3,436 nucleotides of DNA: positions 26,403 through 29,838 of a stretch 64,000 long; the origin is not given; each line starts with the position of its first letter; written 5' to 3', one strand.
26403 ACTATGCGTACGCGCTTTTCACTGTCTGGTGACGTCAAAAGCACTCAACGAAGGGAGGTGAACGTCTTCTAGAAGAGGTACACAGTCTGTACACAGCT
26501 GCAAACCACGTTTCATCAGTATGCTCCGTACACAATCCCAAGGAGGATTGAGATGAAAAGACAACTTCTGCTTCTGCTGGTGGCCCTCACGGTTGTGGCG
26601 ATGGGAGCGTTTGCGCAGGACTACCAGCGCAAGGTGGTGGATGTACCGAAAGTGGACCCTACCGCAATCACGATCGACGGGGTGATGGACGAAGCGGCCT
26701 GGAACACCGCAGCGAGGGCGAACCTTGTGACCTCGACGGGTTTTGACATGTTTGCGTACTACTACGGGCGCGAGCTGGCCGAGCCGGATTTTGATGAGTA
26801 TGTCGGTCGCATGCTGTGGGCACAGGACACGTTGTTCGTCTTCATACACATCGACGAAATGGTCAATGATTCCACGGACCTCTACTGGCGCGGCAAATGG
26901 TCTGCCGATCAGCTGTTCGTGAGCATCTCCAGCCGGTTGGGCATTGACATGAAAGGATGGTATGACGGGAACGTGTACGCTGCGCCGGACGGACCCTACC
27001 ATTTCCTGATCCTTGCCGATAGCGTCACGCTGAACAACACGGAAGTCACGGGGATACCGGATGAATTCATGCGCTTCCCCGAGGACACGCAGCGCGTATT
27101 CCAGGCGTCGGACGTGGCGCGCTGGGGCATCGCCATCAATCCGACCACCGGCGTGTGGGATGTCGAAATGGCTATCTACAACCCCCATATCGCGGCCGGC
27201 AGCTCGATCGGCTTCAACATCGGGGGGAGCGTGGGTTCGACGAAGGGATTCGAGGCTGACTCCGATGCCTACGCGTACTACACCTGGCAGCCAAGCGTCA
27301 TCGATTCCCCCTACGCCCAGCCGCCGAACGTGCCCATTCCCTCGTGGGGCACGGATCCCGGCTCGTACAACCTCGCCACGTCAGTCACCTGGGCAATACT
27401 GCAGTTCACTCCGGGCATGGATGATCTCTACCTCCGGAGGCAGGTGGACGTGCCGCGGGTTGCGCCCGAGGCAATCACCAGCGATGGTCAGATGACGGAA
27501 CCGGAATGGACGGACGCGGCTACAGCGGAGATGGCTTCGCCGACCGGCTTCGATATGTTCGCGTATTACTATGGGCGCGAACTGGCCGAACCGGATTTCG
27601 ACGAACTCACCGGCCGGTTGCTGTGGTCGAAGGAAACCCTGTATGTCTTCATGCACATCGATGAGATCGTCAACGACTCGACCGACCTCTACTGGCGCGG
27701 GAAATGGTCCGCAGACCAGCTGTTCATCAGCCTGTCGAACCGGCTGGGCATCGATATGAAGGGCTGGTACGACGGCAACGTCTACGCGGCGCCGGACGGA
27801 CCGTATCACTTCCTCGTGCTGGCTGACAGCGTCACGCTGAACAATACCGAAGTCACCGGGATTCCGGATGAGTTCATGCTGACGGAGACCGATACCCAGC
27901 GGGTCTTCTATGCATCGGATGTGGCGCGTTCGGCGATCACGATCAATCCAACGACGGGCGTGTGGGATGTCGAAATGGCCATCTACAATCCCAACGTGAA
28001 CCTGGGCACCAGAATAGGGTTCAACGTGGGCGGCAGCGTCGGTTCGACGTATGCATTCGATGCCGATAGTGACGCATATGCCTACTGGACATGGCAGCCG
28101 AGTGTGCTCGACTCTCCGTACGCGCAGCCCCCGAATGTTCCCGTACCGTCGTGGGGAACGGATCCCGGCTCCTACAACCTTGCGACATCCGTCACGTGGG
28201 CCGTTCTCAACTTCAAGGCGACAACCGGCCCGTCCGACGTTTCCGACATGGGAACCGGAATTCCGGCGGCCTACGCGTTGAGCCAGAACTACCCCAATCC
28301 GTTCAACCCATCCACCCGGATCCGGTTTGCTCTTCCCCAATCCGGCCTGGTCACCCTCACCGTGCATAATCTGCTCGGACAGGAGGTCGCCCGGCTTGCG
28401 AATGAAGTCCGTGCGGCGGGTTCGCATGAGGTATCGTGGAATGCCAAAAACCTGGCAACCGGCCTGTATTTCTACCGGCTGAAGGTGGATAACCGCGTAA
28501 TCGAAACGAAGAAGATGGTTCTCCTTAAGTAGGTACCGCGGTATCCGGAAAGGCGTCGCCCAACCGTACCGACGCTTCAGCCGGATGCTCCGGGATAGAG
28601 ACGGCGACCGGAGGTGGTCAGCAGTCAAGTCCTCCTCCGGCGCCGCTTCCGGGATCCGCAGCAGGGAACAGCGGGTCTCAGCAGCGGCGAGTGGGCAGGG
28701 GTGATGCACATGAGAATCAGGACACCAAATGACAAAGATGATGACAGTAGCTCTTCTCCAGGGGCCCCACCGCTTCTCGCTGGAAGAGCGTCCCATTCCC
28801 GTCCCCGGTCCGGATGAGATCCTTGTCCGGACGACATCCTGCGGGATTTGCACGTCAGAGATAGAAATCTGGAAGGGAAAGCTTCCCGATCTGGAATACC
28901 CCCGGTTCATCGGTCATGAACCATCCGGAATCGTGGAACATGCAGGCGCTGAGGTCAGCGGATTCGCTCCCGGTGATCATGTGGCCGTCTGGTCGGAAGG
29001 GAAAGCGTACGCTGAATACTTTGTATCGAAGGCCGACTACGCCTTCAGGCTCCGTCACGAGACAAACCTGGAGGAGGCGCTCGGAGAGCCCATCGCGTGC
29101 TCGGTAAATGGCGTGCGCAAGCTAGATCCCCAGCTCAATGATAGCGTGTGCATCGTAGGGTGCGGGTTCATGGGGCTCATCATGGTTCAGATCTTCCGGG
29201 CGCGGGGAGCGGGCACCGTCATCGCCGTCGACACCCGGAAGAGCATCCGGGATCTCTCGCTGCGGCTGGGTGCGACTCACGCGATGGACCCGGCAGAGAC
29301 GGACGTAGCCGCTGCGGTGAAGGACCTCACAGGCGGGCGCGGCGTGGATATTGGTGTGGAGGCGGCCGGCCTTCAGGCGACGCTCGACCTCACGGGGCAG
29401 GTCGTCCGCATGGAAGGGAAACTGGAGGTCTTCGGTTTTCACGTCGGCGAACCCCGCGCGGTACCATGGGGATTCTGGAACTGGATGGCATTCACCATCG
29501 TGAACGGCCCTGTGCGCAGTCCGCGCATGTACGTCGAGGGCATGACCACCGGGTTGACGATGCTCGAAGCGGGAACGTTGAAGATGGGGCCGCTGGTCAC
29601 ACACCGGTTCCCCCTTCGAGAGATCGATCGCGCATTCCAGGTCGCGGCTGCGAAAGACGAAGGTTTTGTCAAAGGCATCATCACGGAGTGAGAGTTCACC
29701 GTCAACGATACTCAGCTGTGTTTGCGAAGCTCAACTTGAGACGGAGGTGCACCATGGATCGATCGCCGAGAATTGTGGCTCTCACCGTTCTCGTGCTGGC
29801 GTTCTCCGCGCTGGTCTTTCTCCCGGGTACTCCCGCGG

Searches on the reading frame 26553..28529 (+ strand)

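Call 15: search_protein_families(library=pfam, proteins=[window:26553-28529:+], max_evalue=0.001)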
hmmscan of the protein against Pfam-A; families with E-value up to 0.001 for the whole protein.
window:26553-28529:+ (659 aa): 2 families
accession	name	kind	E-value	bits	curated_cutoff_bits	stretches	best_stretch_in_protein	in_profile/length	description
PF18962.6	Por_Secre_tail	-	3.6e-08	34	27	1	580-656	2-74/75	Secretion system C-terminal sorting domain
PF13860.13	FlgD_ig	-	0.00012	22.5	27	0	597-641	22-71/79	FlgD Ig-like domain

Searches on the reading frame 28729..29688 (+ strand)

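Call 56: search_protein_families(library=pfam, proteins=[window:28729-29688:+], max_evalue=0.001)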
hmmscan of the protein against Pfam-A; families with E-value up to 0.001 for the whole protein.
window:28729-29688:+ (320 aa): 4 families
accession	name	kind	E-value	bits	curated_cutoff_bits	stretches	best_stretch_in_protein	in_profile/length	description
PF00107.32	ADH_zinc_N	-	2.6e-18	66.6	31.8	1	149-245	3-97/129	Zinc-binding dehydrogenase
PF08240.17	ADH_N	-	3.6e-16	59.8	23.5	1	27-96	1-90/104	Alcohol dehydrogenase GroES-like domain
PF13602.12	ADH_zinc_N_2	-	2e-07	32.5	27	1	180-305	1-122/134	Zinc-binding dehydrogenase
PF16912.11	Glu_dehyd_C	-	3.3e-05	23.9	34.9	1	138-306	32-201/211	Glucose dehydrogenase C-terminus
